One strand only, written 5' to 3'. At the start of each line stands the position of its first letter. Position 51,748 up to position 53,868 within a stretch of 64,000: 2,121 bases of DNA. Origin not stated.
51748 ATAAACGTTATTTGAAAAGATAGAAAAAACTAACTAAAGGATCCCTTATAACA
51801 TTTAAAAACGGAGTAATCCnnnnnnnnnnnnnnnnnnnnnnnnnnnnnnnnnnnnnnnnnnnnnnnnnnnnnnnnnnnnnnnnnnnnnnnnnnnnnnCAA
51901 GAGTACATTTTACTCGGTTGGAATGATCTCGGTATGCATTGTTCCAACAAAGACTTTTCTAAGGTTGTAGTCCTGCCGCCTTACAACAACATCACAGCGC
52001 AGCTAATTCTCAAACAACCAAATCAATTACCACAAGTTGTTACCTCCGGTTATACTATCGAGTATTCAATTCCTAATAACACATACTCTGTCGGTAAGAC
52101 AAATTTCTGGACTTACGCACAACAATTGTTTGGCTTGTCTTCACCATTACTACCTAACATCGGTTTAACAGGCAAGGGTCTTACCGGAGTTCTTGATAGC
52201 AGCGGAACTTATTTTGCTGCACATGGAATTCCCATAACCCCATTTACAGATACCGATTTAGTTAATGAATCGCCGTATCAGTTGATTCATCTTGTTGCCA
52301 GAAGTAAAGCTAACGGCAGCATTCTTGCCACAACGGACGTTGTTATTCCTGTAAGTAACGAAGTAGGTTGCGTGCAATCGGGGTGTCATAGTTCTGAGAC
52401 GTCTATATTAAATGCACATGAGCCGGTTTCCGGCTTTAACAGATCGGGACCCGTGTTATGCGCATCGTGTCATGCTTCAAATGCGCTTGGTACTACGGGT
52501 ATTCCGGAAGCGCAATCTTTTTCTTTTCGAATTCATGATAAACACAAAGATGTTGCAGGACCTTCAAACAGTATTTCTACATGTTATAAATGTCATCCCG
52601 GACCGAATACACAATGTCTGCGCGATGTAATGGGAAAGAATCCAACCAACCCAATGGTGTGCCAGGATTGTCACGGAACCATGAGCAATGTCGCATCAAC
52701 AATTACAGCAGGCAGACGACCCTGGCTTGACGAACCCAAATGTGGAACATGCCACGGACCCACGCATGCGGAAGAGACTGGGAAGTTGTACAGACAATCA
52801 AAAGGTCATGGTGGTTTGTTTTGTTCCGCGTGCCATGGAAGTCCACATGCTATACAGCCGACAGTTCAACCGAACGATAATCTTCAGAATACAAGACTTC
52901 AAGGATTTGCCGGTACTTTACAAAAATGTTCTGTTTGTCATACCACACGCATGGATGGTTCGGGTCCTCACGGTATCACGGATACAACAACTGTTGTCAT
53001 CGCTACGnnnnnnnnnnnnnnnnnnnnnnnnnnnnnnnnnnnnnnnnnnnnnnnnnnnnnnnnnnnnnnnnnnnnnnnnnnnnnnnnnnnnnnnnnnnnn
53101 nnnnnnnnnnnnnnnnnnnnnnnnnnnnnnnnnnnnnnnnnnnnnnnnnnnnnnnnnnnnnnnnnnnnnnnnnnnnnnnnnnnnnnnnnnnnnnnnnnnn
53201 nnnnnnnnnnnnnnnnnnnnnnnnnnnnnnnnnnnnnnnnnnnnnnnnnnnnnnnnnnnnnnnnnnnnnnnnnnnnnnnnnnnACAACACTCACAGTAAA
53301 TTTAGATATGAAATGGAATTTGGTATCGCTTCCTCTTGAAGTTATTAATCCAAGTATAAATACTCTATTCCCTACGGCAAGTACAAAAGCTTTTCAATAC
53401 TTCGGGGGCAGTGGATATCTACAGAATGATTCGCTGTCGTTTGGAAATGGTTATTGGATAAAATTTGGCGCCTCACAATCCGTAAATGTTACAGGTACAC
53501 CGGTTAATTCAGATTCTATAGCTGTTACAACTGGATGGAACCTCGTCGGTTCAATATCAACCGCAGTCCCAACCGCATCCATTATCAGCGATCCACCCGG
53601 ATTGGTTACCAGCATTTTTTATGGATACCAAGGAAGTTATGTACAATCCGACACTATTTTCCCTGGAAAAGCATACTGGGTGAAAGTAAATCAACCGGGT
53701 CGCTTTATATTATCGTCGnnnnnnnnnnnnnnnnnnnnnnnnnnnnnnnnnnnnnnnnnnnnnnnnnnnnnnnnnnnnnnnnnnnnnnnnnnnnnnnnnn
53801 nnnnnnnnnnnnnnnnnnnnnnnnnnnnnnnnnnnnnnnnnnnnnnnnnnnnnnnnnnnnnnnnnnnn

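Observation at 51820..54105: Multiheme c-type cytochrome carrying a T9SS C-terminal sorting domain: cell-surface or extracellular electron-transfer candidate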

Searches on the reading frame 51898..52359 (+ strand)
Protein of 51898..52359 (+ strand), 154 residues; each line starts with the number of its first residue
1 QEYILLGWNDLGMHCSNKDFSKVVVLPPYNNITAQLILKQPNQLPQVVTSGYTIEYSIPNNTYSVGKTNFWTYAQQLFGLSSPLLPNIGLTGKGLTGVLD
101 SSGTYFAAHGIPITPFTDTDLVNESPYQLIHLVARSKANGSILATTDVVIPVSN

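Call 83: search_protein_families(library=pfam, proteins=[window:51898-52359:+], max_evalue=10)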
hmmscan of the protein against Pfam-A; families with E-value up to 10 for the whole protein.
window:51898-52359:+ (154 aa): 0 families

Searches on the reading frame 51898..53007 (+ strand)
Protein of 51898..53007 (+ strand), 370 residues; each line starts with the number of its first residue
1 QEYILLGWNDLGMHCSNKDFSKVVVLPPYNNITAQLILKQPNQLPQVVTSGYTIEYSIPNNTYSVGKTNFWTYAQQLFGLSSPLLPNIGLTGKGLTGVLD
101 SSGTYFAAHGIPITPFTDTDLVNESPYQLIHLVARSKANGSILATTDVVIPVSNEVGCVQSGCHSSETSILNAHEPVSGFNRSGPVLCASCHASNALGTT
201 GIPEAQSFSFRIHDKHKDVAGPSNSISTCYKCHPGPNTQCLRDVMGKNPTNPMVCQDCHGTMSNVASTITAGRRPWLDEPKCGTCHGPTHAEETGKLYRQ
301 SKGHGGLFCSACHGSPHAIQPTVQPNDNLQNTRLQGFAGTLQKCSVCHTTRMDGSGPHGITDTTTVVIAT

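Call 45: predict_structure(alignment_id=A2)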
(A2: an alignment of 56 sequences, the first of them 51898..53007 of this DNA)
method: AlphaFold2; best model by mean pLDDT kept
length: 370 residues; sequences in the alignment: 56
mean_pLDDT: 75.9   pTM: 0.80
mean pLDDT of the five models: 75.9, 74.1, 72.9, 67.3, 61.4
residues with pLDDT >= 90: 54; 70-90: 185; 50-70: 116; < 50: 15
segments of 3 or more residues with pLDDT < 50: 366-370
pLDDT, mean of each block of 10 residues (from residue 1): 89 64 79 93 91 91 64 87 86 92 92 62 64 97 91 63 81 83 85 75 84 79 65 60 56 71 83 69 52 67 80 66 70 83 82 65 49
secondary structure, 60 per line:
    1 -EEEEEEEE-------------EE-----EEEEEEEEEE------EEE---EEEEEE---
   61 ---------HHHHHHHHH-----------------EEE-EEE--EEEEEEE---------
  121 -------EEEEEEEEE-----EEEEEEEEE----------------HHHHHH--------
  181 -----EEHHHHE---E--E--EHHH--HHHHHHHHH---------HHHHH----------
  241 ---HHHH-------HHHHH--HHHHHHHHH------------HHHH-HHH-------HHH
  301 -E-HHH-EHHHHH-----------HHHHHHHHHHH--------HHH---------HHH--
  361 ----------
elements in order: E2-9 E30-39 E46-48 E52-57 H70-78 E96-98 E100-102 E105-111 E128-136 E142-150 H167-172 H188-191 H208-216 H226-230 H244-247 H255-259 H262-270 H283-286 H309-313 H325-335

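Call 49: fold_search(model_id=the predicted structure, library=pdb)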
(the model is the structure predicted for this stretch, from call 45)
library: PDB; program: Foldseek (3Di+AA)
matches with E <= 10: 1230; with E <= 0.001: 0
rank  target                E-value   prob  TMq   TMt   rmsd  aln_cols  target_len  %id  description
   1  9huj_A                1.8e-03  0.63  0.17  0.12  11.6       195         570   10  CryoEM structure of human peptidylarginine deiminase type 4 (PAD4) in complex with heparin oligomer (12 subunits) (released 2025-10-22)
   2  8k2n_B                2.4e-03  0.41  0.16  0.12  17.9       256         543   10  Crystal structure of Group 4 Monosaccharide-releasing beta-N-acetylgalactosaminidase NgaLy from Lacticaseibacillus yic (released 2024-04-24)
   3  9z3b_B                2.7e-03  0.92  0.18  0.27   9.5       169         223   11  Structure C-terminal human Mesothelin Peptide bound to MSLNB703 Fab (released 2026-01-21)
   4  8k2n_A                2.8e-03  0.57  0.17  0.12  14.2       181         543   10  Crystal structure of Group 4 Monosaccharide-releasing beta-N-acetylgalactosaminidase NgaLy from Lacticaseibacillus yic (released 2024-04-24)
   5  8k2n_D                3.0e-03  0.41  0.15  0.11  16.2       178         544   13  Crystal structure of Group 4 Monosaccharide-releasing beta-N-acetylgalactosaminidase NgaLy from Lacticaseibacillus yic (released 2024-04-24)
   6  9huj_B                3.4e-03  0.93  0.22  0.15  10.2       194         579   11  CryoEM structure of human peptidylarginine deiminase type 4 (PAD4) in complex with heparin oligomer (12 subunits) (released 2025-10-22)
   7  7li5_B                3.4e-03  0.51  0.16  0.24   8.7       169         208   13  Crystal Structure Analysis of human TEAD1 (released 2022-02-02)
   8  4x8c                  4.7e-03  0.90  0.20  0.14  10.5       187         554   12  Crystal structure of human peptidylarginine deiminase type4 (PAD4) in complex with GSK147 (released 2015-01-28)
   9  3b1u                  5.6e-03  0.91  0.21  0.13   8.6       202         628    9  Crystal structure of human peptidylarginine deiminase 4 in complex with o-F-amidine (released 2011-10-26)
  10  6uyc_A                5.6e-03  0.54  0.16  0.24   8.1       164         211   11  Crystal structure of TEAD2 bound to Compound 2 (released 2020-06-24)
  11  1wda                  6.0e-03  0.80  0.19  0.12  10.0       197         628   10  Crystal structure of human peptidylarginine deiminase type4 (PAD4) in complex with benzoyl-L-arginine amide (released 2004-07-13)
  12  6sba_A                6.3e-03  0.54  0.15  0.22   8.0       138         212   10  Crystal Structure of mTEAD with a VGL4 Tertiary Structure Mimetic (released 2020-09-30)
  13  9ll2_A                6.8e-03  0.57  0.14  0.37  15.1       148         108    6  Crystal structure of the Helicobacter pylori copper resistance determinant CrdA in the apo form (released 2025-11-19)
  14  5hgu_B                7.2e-03  0.54  0.15  0.24   8.6       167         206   11  Crystal structure of human transcription factor TEAD2 in complex with palmitate (released 2016-02-17)
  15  3l15_B                7.2e-03  0.51  0.15  0.23   8.7       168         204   11  Human Tead2 transcriptional factor (released 2010-04-07)
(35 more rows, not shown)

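Call 62: search_protein_representatives(protein=window:51898-53007:+)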
Query: 370 residues. Proteins with E-value up to 0.001 (for the whole library): 1583; up to 1e-10: 953; up to 1e-30: 358. The best 150 are listed.
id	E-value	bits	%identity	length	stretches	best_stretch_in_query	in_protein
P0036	7.0e-274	923.9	61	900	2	2-363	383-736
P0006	1.2e-207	705.9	79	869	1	1-369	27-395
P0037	4.8e-196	667.7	75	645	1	1-368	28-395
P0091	1.1e-157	541.5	67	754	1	1-358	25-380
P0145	1.1e-156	538.1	66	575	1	3-361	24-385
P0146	8.6e-156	535.2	67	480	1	1-360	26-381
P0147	2.6e-142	490.8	57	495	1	1-364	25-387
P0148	8.4e-136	469.4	61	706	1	2-363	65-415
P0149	3.2e-134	464.2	61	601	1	3-360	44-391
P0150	3.3e-131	454.3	59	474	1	2-364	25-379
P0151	6.7e-131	453.3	54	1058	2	2-361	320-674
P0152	2.7e-129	448.0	58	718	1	1-361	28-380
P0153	3.3e-129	447.7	59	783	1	2-360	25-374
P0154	6.0e-129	446.9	58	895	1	2-361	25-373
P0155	6.7e-129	446.7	60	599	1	2-361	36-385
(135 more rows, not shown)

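Call 67: search_protein_families(library=pfam, alignment_id=A4, max_evalue=0.0001)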
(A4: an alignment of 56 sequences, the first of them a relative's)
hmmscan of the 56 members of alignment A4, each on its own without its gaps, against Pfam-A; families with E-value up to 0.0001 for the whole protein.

A. member 1, P0148 (706 aa): 5 families
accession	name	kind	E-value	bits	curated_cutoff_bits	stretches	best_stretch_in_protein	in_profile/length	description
PF19193.6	Tectonin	-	7.9e-28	97.8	30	4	472-630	8-162/216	Tectonin domain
PF01839.29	FG-GAP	-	7.8e-14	51.6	22.1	0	463-483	5-32/37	FG-GAP repeat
PF13517.12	FG-GAP_3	-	1e-08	36.1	26.9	0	467-518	1-60/61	FG-GAP-like repeat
PF14522.11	Cytochrome_C7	-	2e-07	31.2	24.8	0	333-400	15-66/67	Cytochrome c7 and related cytochrome c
PF14537.11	Cytochrom_c3_2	-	7e-06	26.9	25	0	333-401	8-65/79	Cytochrome c3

B. families by the number of members that match (of 56 scanned): 54 families (the first 25 are shown)
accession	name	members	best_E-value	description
PF14522.11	Cytochrome_C7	53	1.6e-21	Cytochrome c7 and related cytochrome c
PF14537.11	Cytochrom_c3_2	44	5.1e-15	Cytochrome c3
PF22113.1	Mtrc-MtrF_II-IV_dom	28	3e-20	Outer membrane cytochrome MtrC/MtrF-like, domains II/IV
PF17963.7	Big_9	9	7.8e-14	Bacterial Ig domain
PF19190.6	BACON_2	5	7.3e-20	Viral BACON domain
PF09699.15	Paired_CXXCH_1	5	9.2e-09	Doubled CXXCH motif (Paired_CXXCH_1)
PF17892.7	Cadherin_5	5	2.3e-07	Cadherin-like domain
PF17803.7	Cadherin_4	4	2.5e-06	Bacterial cadherin-like domain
PF13927.12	Ig_3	3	5.6e-32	Immunoglobulin domain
PF07679.22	I-set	3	1e-26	Immunoglobulin I-set domain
PF13442.11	Cytochrome_CBB3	3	2.8e-24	Cytochrome C oxidase, cbb3-type, subunit III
PF13895.12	Ig_2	3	1.3e-18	Immunoglobulin domain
PF22544.2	HYDIN_VesB_CFA65-like_Ig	3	1.5e-12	HYDIN/CFA65/VesB-like, Ig-like domain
PF00041.27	fn3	3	1.6e-12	Fibronectin type III domain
PF18962.6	Por_Secre_tail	3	1.3e-10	Secretion system C-terminal sorting domain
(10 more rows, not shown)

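Call 68: search_solved_structures(query=A4, max_evalue=10, show_alignments=2)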
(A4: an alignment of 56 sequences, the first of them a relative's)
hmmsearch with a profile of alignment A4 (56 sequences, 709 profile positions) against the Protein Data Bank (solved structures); distinct sequences matched with E-value up to 10: 33.
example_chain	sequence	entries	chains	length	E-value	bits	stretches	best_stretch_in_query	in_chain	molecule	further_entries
3pmq_A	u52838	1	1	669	9.7e-06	27.8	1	325-490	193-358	Decaheme cytochrome c MtrF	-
6i5b_A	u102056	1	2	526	0.0023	20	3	199-293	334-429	Uncharacterized protein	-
1sp3_A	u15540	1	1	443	0.007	18.4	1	322-419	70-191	cytochrome c, putative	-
7dxk_A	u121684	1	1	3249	0.021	16.8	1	428-536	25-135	Huntingtin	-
1rwj_A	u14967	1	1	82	0.045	15.7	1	325-364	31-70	Cytochrome c family protein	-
1fs7_A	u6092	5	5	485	0.058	15.4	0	197-242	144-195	CYTOCHROME C NITRITE REDUCTASE | Cytochrome c-552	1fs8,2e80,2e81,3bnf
9h19_C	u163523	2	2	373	0.063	15.2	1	236-285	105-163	Photosynthetic reaction center cytochrome c subunit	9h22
9eov_A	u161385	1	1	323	0.068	15.1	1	221-333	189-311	Extracellular iron oxide respiratory system surface decaheme cytochrome c component MtrC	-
1fs9_A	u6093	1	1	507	0.07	15.1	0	197-242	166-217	CYTOCHROME C NITRITE REDUCTASE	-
3ubr_A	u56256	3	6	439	0.072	15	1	388-449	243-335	Cytochrome c-552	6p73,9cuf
3bng_A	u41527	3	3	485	0.077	14.9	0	197-242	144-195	Cytochrome c-552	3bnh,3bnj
6btm_A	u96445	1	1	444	0.092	14.7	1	296-358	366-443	Alternative Complex III subunit A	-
1qdb_A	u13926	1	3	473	0.1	14.5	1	197-243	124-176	CYTOCHROME C NITRITE REDUCTASE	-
6f0k_A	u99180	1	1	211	0.15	14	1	275-358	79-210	Cytochrome c family protein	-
8xpn_A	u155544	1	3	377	0.34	12.8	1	361-439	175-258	Ubiquitin carboxyl-terminal hydrolase 8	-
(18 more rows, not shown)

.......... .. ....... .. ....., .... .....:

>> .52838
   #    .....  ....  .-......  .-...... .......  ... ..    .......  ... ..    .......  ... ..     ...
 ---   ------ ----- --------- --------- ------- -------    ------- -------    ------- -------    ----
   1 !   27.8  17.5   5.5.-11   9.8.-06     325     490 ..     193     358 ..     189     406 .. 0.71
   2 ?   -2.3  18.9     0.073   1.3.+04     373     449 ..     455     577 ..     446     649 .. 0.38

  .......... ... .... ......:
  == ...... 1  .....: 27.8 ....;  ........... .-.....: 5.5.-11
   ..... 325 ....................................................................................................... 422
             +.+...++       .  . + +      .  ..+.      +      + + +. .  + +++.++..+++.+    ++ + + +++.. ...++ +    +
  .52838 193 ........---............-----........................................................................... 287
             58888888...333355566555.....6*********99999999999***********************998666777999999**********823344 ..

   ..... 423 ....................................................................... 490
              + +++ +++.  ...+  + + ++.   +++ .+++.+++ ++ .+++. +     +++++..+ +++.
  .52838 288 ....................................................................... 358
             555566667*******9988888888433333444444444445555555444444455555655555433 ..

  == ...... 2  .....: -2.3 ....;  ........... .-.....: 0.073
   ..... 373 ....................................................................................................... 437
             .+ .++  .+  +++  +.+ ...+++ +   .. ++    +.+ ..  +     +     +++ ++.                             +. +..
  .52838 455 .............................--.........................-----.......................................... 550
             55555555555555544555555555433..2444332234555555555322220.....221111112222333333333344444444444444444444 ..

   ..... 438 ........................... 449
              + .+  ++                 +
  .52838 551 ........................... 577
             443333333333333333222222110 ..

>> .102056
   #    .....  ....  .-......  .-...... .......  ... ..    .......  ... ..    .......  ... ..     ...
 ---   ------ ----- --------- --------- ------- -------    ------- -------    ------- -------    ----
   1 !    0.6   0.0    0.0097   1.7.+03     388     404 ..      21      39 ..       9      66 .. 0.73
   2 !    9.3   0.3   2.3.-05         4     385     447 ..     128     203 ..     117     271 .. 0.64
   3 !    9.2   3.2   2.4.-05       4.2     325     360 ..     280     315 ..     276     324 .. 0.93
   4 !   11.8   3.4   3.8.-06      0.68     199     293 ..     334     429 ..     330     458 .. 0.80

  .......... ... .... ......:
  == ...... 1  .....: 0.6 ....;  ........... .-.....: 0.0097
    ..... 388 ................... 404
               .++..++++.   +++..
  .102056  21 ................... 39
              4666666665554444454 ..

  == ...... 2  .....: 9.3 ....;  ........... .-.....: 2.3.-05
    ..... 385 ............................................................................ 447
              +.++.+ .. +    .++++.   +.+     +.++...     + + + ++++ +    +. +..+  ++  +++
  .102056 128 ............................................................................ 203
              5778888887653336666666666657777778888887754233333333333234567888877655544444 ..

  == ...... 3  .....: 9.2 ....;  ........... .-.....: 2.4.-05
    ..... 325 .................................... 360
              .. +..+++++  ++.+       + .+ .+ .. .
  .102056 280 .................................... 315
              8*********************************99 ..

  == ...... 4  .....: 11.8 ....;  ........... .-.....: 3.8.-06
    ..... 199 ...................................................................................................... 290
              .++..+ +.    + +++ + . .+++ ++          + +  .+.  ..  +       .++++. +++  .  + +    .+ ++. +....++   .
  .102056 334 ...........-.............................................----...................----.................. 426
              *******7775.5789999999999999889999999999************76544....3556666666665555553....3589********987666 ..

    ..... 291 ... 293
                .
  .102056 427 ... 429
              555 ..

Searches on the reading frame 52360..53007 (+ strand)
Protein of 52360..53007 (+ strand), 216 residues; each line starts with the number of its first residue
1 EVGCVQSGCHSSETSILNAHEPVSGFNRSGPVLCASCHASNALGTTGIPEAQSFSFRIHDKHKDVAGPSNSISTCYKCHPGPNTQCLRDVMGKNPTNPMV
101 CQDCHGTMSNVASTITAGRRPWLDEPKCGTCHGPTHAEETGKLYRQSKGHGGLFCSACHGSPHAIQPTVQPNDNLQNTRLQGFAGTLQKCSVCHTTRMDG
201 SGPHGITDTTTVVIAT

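Call 53: search_solved_structures(query=window:52360-53007:+, max_evalue=10, show_alignments=3)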
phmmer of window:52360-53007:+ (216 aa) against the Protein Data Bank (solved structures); distinct sequences matched with E-value up to 10: 1.
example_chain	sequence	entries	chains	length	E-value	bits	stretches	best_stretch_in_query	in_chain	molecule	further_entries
2ysm_A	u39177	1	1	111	0.073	15.8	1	66-110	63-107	Myeloid/lymphoid or mixed-lineage leukemia protein 3 homolog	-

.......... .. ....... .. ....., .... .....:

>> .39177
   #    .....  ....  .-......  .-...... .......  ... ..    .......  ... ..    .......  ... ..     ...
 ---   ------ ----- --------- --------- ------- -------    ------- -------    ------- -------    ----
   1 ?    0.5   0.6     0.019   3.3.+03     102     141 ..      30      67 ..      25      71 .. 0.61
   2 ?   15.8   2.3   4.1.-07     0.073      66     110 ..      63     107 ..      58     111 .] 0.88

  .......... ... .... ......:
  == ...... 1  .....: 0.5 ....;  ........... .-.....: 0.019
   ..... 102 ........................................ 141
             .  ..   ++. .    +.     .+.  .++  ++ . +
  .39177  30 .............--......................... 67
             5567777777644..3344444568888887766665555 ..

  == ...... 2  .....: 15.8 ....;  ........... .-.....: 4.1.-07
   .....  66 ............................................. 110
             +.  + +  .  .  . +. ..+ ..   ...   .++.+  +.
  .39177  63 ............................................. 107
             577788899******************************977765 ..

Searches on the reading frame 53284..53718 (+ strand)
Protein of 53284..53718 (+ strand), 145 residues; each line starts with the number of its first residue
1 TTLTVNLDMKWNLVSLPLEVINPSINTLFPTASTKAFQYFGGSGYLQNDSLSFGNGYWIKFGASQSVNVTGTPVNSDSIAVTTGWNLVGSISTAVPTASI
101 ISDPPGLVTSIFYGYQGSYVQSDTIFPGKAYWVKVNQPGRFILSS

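Call 82: search_solved_structures(query=window:53284-53718:+, max_evalue=10)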
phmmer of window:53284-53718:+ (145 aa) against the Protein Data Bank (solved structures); distinct sequences matched with E-value up to 10: 1.
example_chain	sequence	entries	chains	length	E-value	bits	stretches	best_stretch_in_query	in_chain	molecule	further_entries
8ybm_B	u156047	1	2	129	1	12.7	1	4-48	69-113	nanobody SEB-Nb6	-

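Call 83: search_protein_families(library=pfam, proteins=[window:53284-53718:+], max_evalue=10)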
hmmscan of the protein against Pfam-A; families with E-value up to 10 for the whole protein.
window:53284-53718:+ (145 aa): 0 families
